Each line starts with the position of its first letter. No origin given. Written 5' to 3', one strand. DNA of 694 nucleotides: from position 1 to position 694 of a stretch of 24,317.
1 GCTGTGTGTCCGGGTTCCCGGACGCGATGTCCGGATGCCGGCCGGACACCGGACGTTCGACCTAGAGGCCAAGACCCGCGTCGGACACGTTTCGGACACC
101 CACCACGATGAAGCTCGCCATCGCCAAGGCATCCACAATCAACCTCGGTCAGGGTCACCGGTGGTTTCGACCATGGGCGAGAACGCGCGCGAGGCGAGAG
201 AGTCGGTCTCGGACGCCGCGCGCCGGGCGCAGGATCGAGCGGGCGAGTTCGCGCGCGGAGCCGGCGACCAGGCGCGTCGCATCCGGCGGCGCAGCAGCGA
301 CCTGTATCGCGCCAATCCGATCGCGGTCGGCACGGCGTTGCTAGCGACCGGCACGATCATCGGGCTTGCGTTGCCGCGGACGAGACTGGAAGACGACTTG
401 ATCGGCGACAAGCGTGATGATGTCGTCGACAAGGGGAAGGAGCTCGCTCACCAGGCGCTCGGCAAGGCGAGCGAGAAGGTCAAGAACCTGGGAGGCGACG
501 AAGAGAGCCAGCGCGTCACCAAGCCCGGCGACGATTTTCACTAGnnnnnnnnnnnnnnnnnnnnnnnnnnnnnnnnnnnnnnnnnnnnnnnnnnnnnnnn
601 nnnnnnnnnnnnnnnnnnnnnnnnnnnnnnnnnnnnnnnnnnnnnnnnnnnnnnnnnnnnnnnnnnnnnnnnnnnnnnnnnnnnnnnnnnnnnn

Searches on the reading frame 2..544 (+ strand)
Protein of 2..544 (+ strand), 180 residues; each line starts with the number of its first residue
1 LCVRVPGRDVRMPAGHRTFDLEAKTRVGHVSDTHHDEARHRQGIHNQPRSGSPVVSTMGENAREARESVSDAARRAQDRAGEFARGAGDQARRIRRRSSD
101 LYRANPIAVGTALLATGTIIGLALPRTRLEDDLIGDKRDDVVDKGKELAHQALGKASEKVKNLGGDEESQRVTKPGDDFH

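Call 15: search_protein_families(library=pfam, max_evalue=0.01, proteins=[window:2-544:+])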
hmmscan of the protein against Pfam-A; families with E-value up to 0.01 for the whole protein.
window:2-544:+ (180 aa): 0 families
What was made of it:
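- On P4-type integrase: No such domain in five intact homologs (call 15).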
